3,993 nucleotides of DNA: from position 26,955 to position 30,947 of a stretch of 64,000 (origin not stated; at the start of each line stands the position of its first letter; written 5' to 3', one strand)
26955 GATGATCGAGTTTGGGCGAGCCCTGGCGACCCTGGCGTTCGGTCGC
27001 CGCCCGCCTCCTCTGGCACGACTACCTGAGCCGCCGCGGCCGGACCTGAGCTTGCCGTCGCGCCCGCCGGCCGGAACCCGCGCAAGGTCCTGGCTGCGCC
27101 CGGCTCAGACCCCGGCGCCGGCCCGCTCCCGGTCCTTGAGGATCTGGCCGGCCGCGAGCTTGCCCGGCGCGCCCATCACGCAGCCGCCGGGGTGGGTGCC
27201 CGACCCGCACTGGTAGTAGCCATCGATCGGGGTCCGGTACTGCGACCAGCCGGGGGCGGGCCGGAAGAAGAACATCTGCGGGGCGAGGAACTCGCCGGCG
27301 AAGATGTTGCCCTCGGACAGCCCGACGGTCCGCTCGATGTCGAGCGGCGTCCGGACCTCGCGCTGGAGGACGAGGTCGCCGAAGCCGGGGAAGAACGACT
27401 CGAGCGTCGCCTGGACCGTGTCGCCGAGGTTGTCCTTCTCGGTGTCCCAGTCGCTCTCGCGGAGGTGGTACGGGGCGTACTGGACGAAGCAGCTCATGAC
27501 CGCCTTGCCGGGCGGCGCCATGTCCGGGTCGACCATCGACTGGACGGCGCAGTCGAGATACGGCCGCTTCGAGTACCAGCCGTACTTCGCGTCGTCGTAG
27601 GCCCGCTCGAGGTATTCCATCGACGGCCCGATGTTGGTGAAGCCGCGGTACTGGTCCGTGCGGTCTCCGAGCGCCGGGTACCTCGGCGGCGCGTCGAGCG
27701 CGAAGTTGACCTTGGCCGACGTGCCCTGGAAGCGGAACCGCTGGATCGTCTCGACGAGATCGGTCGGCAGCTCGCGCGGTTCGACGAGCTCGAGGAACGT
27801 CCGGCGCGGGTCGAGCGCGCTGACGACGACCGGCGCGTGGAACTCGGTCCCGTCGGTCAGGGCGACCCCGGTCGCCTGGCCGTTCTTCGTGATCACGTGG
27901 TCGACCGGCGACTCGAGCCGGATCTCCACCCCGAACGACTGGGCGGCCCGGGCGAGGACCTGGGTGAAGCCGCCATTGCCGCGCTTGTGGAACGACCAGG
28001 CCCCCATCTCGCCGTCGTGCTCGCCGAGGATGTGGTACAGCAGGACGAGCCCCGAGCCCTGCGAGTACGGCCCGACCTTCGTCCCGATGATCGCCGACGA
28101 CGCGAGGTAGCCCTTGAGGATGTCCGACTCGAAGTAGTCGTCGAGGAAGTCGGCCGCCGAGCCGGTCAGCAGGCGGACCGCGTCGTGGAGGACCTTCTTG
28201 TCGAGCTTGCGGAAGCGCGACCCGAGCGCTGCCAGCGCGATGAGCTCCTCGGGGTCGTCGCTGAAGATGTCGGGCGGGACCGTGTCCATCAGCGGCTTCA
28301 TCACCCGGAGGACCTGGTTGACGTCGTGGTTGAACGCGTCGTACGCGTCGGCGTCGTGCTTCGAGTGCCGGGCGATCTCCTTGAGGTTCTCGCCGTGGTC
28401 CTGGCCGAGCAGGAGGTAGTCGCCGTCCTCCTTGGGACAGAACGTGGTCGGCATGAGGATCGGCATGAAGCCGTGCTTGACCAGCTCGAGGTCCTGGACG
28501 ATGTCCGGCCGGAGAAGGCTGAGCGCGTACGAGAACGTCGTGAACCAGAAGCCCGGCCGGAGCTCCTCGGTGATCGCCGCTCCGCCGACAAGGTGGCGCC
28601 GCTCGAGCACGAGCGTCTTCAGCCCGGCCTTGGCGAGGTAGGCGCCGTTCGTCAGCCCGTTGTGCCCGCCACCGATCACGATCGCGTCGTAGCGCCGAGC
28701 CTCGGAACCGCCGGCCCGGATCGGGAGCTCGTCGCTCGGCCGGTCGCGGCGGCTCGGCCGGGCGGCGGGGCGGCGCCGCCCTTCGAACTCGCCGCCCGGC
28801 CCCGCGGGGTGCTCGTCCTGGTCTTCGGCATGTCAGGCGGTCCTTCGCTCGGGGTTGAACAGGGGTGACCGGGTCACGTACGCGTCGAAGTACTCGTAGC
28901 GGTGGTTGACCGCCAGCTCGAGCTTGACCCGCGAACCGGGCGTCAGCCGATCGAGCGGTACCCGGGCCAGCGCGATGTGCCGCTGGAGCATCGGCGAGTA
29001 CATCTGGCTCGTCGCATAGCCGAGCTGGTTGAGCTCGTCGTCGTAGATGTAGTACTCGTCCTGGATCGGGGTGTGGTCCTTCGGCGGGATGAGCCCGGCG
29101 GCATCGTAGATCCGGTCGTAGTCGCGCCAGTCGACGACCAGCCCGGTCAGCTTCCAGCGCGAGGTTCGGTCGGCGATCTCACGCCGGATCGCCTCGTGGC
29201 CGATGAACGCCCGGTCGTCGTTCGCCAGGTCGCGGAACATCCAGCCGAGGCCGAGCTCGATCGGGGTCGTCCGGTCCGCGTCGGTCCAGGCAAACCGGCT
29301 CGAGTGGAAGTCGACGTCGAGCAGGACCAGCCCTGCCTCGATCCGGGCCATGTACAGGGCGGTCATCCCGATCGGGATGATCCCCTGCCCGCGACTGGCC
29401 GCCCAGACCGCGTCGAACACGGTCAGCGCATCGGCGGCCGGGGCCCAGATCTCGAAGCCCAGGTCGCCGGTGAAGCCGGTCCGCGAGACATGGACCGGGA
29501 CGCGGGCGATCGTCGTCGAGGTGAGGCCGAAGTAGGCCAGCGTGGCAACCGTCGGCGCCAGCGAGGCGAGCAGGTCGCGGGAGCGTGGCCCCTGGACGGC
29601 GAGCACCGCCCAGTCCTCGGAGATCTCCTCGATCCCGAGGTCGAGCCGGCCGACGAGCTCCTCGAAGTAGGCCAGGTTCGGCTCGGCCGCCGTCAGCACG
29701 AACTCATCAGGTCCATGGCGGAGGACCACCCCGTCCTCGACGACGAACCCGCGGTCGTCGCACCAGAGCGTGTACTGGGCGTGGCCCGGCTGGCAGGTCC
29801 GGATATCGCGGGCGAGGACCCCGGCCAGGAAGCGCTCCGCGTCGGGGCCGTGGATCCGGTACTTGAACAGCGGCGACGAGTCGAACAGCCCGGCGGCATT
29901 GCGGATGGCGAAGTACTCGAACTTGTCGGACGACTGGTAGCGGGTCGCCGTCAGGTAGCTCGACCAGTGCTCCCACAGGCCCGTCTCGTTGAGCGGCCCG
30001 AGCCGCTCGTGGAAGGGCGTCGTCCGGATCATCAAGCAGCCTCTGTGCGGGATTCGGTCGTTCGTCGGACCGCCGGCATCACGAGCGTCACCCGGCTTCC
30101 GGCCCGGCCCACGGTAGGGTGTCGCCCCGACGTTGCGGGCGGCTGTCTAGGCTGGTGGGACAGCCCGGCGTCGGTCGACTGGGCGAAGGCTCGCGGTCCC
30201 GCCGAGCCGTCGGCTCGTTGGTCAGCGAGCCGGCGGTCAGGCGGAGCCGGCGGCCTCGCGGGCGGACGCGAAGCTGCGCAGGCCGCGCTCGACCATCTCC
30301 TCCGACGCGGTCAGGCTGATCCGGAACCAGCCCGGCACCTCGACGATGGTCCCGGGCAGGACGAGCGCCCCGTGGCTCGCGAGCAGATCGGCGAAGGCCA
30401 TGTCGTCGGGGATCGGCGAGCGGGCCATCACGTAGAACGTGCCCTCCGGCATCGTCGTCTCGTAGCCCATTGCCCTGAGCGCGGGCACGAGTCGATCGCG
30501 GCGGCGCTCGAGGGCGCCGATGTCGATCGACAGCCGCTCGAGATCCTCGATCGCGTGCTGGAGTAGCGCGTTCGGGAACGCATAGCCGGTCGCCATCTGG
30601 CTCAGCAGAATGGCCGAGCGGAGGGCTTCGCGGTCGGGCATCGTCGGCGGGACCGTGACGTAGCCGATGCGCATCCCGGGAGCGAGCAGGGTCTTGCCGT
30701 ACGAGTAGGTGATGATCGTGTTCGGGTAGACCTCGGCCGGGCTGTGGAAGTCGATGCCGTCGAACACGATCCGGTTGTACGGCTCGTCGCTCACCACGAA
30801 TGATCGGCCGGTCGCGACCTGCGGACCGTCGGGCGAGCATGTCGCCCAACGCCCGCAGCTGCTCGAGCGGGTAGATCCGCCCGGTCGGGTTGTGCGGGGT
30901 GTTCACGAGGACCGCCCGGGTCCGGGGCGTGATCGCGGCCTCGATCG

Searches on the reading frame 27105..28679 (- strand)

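Call 65: search_protein_families(library=pfam, proteins=[window:27105-28679:-], max_evalue=0.0001)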
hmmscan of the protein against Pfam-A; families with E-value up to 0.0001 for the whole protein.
window:27105-28679:- (524 aa): 3 families
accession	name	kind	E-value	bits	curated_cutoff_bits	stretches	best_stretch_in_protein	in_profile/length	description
PF01593.30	Amino_oxidase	-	1.5e-16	61.2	19.8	1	8-504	3-431/443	Flavin containing amine oxidoreductase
PF01266.30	DAO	-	6.4e-10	39.5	27.9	1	238-292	151-205/353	FAD dependent oxidoreductase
PF13450.12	NAD_binding_8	-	8.6e-08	32.8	21.9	1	2-55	2-51/68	NAD(P)-binding Rossmann-like domain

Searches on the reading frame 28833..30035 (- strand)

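Call 65: search_protein_families(library=pfam, proteins=[window:28833-30035:-], max_evalue=0.0001)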
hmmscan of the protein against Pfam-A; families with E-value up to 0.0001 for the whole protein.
window:28833-30035:- (400 aa): 2 families
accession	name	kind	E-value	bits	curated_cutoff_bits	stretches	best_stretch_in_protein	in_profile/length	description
PF01571.26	GCV_T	-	1.3e-57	195.4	25.6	1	20-266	11-255/255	Aminomethyltransferase folate-binding domain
PF08669.17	GCV_T_C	-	4.4e-09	36.6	25.9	1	315-393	6-79/80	Glycine cleavage T-protein C-terminal barrel domain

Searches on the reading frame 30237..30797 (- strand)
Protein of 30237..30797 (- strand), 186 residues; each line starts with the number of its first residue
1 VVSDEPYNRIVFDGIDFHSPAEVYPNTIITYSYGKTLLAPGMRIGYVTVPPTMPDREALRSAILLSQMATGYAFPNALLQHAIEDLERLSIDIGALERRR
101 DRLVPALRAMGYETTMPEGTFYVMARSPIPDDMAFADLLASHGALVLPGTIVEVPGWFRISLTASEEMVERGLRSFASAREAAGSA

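Call 65: search_protein_families(library=pfam, proteins=[window:30237-30797:-], max_evalue=0.0001)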
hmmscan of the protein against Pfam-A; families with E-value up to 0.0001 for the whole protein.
window:30237-30797:- (186 aa): 1 family
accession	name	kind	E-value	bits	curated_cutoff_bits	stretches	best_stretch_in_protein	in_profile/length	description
PF00155.27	Aminotran_1_2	-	9.1e-23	81.4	19.7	1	2-175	183-360/361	Aminotransferase class I and II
